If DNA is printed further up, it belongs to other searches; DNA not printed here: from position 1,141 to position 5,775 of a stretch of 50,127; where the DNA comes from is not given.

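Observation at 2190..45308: A dispersed 7-nt-periodic repeat family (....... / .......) sits inside conserved genes without breaking any reading frame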

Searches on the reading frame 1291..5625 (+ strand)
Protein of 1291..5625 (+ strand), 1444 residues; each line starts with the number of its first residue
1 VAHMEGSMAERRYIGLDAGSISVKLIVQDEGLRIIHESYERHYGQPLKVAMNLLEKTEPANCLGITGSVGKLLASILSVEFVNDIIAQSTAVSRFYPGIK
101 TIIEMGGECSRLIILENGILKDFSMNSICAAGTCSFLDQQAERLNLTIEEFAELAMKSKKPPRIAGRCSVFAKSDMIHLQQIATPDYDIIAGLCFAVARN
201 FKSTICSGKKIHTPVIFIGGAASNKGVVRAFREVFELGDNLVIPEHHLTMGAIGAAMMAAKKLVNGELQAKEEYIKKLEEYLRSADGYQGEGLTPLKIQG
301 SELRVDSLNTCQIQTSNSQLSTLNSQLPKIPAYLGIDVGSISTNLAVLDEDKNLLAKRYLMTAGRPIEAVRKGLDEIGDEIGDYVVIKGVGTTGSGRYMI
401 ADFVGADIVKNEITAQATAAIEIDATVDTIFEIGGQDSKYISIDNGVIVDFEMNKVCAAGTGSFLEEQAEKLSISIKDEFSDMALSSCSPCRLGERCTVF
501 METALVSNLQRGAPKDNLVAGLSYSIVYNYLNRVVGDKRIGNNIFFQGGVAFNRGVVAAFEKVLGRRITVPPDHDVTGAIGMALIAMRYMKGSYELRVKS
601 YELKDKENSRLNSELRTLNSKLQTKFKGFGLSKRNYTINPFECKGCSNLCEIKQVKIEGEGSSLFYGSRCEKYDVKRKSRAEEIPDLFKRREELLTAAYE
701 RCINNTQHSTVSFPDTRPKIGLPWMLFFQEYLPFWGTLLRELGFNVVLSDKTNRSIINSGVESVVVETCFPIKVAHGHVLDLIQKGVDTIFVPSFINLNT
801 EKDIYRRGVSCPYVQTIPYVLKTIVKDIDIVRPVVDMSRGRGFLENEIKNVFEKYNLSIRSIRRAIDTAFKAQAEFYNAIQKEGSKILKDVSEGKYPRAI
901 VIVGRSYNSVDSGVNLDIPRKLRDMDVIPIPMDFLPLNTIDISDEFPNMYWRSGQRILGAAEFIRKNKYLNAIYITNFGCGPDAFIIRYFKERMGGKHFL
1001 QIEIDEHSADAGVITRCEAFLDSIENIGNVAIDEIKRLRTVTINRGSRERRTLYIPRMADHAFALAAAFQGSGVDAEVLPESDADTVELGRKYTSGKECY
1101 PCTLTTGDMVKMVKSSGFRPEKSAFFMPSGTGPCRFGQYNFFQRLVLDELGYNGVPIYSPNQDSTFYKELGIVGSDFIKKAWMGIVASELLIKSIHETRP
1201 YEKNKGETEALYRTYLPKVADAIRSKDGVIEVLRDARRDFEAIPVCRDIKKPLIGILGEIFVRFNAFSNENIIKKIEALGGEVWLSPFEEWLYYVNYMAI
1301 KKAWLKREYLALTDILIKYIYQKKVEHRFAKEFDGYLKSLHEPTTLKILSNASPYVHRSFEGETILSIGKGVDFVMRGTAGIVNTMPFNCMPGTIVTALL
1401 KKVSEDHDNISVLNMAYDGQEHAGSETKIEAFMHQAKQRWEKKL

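Call 11: find_homologous_proteins(query=window:1291-5625:+)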
Query window:1291-5625:+ (1444 aa): 8000 proteins with E <= 0.001 among 8000 candidates; the best 120 are listed.
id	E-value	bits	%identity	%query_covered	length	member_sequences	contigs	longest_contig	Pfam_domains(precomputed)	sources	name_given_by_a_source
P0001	0.0e+0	3276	100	100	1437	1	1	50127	PF01869.27,PF09989.16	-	-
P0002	0.0e+0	2099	64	99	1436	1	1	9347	PF01869.27,PF09989.16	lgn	-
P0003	0.0e+0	2099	65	99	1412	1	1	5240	PF01869.27,PF09989.16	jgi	-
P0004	0.0e+0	2071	64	99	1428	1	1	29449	PF01869.27,PF09989.16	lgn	-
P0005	0.0e+0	2031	62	100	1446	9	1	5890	PF01869.27,PF09989.16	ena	-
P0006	0.0e+0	1986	62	99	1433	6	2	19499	PF01869.27,PF06050.20,PF09989.16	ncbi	-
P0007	0.0e+0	1945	61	100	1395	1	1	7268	PF01869.27,PF09989.16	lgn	-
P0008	0.0e+0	1831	60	99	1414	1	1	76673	PF01869.27,PF06050.20,PF09989.16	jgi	-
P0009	0.0e+0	1829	58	99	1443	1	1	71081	PF01869.27,PF09989.16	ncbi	-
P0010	0.0e+0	1826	57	99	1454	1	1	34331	PF01869.27,PF06050.20,PF09989.16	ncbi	-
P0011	0.0e+0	1826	58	99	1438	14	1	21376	PF01869.27,PF09989.16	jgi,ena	-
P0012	0.0e+0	1816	57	99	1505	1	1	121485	PF01869.27,PF06050.20,PF09989.16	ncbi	ncbi:MAG: acyl-CoA dehydratase activase [Thermodesulfovibrionales bacterium]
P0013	0.0e+0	1813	58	99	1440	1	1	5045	PF01869.27,PF06050.20,PF09989.16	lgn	-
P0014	0.0e+0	1811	57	99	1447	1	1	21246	PF01869.27,PF09989.16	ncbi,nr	ncbi:MAG: CoA protein activase [Nitrospirae bacterium]|nr:CoA protein activase [Nitrospirota bacteri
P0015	0.0e+0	1810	58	99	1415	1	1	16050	PF01869.27,PF06050.20,PF09989.16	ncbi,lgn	ncbi:MAG: acyl-CoA dehydratase activase [Nitrospirota bacterium]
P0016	0.0e+0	1804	56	99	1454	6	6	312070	PF01869.27,PF06050.20,PF09989.16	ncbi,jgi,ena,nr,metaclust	ncbi:MAG: CoA protein activase [Nitrospirae bacterium GWF2_44_13]|nr:MAG: CoA protein activase [Nitr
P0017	0.0e+0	1803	56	99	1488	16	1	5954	PF01869.27,PF06050.20,PF09989.16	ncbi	-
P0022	0.0e+0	1799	58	99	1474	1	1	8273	PF01869.27,PF09989.16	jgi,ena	-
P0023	0.0e+0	1799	57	99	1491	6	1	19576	PF01869.27,PF06050.20,PF09989.16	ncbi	-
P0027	0.0e+0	1796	58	99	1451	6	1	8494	PF01869.27,PF09989.16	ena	-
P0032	0.0e+0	1794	58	99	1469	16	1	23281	PF01869.27,PF09989.16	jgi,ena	-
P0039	0.0e+0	1792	57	99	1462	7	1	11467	PF01869.27,PF06050.20,PF09989.16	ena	-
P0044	0.0e+0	1789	58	99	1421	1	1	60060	PF01869.27,PF09989.16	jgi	jgi:predicted CoA-substrate-specific enzyme activase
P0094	0.0e+0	1770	58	95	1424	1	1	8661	PF01869.27,PF09989.16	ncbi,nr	ncbi:MAG TPA: CoA protein activase, partial [Nitrospiraceae bacterium]|nr:CoA protein activase [Nitr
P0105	0.0e+0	1768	56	99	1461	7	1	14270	PF01869.27,PF06050.20,PF09989.16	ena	-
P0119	0.0e+0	1764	57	99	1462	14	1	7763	PF01869.27,PF09989.16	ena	-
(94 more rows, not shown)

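Call 22: find_related_loci(query=A1, collection=metagenome_contigs, flank=10000)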
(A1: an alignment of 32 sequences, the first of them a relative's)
Query A1 (1437 aa) in metagenome_contigs; peptide patterns used: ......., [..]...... (x = any residue, [..] = any of these).
600 stretches matched a pattern (row limit reached: there are more); 500 encode a relative of the query (tblastn E <= 1e-3); the best 80 are kept; 80 distinct loci.
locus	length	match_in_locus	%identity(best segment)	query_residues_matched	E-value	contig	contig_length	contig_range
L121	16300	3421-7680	58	4-1431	0e+0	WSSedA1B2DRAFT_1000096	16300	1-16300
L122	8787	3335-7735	57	4-1431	0e+0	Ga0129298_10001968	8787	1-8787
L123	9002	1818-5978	56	1-1437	0e+0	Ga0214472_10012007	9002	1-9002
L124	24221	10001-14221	57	1-1431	0e+0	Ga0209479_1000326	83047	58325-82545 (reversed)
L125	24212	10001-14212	58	4-1431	0e+0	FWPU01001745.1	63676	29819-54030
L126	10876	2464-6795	54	1-1431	0e+0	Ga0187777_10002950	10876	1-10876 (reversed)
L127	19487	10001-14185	54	3-1431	0e+0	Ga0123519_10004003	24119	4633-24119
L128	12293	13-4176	54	6-1436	0e+0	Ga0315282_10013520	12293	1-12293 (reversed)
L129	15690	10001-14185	53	6-1436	0e+0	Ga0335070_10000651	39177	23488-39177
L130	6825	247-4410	54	6-1436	0e+0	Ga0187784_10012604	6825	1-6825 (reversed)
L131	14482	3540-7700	53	6-1437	0e+0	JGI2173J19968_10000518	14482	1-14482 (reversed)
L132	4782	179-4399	53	6-1436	0e+0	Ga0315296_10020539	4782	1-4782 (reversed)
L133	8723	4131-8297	54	6-1430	0e+0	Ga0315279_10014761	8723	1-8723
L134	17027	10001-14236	54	6-1436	0e+0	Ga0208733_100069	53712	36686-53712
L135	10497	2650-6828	54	6-1437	0e+0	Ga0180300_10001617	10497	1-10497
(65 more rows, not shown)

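Call 26: find_encoding_contigs(protein=P0012, flank=10000, max_places=2)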
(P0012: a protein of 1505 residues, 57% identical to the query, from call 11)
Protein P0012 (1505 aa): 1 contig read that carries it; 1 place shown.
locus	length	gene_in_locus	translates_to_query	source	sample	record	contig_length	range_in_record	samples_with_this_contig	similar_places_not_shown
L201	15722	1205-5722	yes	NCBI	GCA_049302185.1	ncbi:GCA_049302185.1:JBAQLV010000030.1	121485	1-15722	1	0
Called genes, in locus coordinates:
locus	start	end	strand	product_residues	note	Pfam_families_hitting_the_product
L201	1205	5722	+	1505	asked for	PF01869:BcrAD_BadFG, PF09989:DUF2229, PF06050:HGD-D (faint)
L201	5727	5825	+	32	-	PF08213:COX24_C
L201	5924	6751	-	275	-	-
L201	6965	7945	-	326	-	PF00579:tRNA-synt_1b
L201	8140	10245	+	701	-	PF01569:PAP2, PF14378:PAP2_3, PF02366:PMT, PF13231:PMT_2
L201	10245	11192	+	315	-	PF00535:Glycos_transf_2, PF10111:Glyco_tranf_2_2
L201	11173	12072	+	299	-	PF03706:LPG_synthase_TM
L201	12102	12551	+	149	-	PF03473:MOSC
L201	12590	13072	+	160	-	PF00994:MoCF_biosynth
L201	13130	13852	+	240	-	PF02683:DsbD_TM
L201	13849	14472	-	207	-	PF01300:Sua5_yciO_yrdC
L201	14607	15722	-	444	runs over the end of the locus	PF00815:Histidinol_dh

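Call 27: find_encoding_contigs(protein=P0094, flank=10000, max_places=2)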
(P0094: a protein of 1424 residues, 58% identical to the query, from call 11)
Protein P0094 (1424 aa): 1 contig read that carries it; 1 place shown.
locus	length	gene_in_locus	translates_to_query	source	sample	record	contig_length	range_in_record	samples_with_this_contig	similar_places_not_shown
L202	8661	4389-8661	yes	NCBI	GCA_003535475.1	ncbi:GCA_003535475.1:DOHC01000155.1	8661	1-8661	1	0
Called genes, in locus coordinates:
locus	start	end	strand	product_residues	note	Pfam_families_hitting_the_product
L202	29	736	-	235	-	-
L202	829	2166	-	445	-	PF02885:Glycos_trans_3N, PF00591:Glycos_transf_3, PF07831:PYNP_C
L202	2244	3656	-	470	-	PF13372:Alginate_exp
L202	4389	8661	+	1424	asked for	PF01869:BcrAD_BadFG, PF09989:DUF2229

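Call 28: find_encoding_contigs(protein=P0022, flank=10000, max_places=2)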
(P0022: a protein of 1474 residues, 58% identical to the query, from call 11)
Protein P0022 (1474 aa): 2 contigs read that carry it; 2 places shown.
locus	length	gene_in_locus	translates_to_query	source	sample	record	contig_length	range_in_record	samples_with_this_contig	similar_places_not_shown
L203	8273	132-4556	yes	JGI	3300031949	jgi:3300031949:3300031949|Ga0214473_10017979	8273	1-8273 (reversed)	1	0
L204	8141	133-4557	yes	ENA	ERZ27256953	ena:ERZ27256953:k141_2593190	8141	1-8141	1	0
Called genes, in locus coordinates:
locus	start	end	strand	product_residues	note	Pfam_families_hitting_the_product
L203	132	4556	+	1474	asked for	PF01869:BcrAD_BadFG, PF09989:DUF2229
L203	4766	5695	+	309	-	PF04055:Radical_SAM, PF06968:BATS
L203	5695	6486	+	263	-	PF03744:BioW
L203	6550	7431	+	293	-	PF00781:DAGK_cat, PF19279:YegS_C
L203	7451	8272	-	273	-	?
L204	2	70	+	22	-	?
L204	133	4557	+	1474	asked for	PF01869:BcrAD_BadFG, PF09989:DUF2229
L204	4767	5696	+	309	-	PF04055:Radical_SAM, PF06968:BATS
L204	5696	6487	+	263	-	PF03744:BioW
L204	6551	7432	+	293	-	PF00781:DAGK_cat, PF19279:YegS_C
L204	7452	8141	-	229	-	?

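Call 29: find_encoding_contigs(protein=P0004, flank=10000, max_places=2)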
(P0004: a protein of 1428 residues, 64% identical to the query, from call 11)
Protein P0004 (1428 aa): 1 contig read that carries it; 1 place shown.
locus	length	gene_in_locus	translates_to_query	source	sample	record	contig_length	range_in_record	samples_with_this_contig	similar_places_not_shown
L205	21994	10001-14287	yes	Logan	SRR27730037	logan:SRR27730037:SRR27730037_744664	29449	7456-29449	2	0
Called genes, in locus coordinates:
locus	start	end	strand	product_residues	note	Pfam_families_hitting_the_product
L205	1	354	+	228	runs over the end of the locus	PF13623:SurA_N_2, PF13624:SurA_N_3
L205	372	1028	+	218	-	PF00702:Hydrolase, PF13419:HAD_2, PF13242:Hydrolase_like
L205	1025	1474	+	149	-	PF04892:VanZ-LLP1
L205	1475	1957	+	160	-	PF13181:TPR_8 (faint), PF14559:TPR_19 (faint), PF07719:TPR_2 (faint), PF00515:TPR_1 (weak)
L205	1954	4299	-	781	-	PF00912:Transgly, PF17092:PCB_OB, PF00905:Transpeptidase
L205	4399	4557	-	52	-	-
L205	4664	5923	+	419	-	PF05977:MFS_3, PF07690:MFS_1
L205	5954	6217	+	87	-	PF22513:FitA-like_RHH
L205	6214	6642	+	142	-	PF01850:PIN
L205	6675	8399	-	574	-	PF09972:DUF2207, PF20990:DUF2207_C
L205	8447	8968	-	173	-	PF05951:Peptidase_M15_2, PF08291:Peptidase_M15_3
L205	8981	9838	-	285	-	PF01476:LysM, PF03734:YkuD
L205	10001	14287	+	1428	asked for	PF01869:BcrAD_BadFG, PF09989:DUF2229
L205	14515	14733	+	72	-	-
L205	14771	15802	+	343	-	PF01479:S4, PF00849:PseudoU_synth_2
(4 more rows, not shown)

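Call 38: find_encoding_contigs(protein=P0002, flank=10000, max_places=1)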
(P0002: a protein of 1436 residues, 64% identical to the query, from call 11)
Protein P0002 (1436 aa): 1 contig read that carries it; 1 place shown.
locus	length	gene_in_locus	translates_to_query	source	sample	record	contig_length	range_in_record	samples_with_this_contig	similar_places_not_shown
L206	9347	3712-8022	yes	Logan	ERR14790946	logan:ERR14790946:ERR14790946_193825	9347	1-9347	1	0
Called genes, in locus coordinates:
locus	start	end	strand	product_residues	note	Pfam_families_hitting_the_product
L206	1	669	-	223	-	?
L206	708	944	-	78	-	-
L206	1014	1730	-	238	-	-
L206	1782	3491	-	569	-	PF09972:DUF2207, PF20990:DUF2207_C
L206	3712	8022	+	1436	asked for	PF01869:BcrAD_BadFG, PF09989:DUF2229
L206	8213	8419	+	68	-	-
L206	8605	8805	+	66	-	PF00313:CSD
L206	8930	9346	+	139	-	?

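Call 39: find_encoding_contigs(protein=P0005, flank=10000, max_places=1)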
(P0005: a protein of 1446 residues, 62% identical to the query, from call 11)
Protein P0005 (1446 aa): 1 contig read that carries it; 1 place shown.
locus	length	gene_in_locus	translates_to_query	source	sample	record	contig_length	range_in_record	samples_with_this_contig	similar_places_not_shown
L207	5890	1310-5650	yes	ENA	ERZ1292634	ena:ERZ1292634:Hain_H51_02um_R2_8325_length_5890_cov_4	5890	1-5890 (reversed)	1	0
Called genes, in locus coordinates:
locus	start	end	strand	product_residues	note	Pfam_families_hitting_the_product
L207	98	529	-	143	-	PF01934:HepT-like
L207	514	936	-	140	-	PF18765:Polbeta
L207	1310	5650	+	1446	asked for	PF01869:BcrAD_BadFG, PF09989:DUF2229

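Call 40: find_encoding_contigs(protein=P0044, flank=10000, max_places=1)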
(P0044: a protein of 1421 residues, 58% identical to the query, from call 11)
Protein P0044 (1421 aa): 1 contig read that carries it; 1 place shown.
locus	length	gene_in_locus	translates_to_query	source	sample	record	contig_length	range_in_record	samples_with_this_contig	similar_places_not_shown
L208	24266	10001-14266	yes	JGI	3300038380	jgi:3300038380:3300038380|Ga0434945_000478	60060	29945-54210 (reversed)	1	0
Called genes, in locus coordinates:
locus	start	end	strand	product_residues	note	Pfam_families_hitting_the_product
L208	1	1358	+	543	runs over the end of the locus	PF02878:PGM_PMM_I, PF02879:PGM_PMM_II (weak), PF02880:PGM_PMM_III, PF00408:PGM_PMM_IV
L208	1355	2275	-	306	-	PF05425:CopD, PF00173:Cyt-b5 (weak)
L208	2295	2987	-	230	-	PF07238:PilZ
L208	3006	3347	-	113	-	PF04430:DUF498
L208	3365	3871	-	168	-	PF00293:NUDIX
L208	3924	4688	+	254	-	PF08543:Phos_pyr_kin, PF00294:PfkB (weak)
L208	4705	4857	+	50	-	-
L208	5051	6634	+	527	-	PF00682:HMGL-like, PF22617:HCS_D2, PF08502:LeuA_dimer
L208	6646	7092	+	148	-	PF04246:RseC_MucC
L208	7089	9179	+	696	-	PF00009:GTP_EFTU, PF03144:GTP_EFTU_D2, PF22042:EF-G_D2, PF14492:EFG_III, PF16658:RF3_C (weak), PF03764:EFG_IV, PF00679:EFG_C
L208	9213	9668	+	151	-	-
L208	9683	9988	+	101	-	PF01910:Thiamine_BP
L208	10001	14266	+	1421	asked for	PF01869:BcrAD_BadFG, PF09989:DUF2229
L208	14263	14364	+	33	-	-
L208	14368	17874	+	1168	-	PF02463:SMC_N, PF13175:AAA_15, PF13304:AAA_21 (weak), PF13476:AAA_23 (weak), PF13555:AAA_29 (weak), PF19220:Rod_CreS (weak), PF06470:SMC_hinge, PF24161:CCDC39, +1 more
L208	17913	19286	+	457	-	PF01565:FAD_binding_4, PF02913:FAD-oxidase_C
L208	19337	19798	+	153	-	PF01281:Ribosomal_L9_N, PF03948:Ribosomal_L9_C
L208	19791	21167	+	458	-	PF00772:DnaB, PF03796:DnaB_C, PF13481:AAA_25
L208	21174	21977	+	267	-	PF01875:Memo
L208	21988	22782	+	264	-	PF03692:CxxCxxCC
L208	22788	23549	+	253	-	PF01182:Glucosamine_iso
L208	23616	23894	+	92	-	-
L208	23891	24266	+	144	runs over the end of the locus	PF01850:PIN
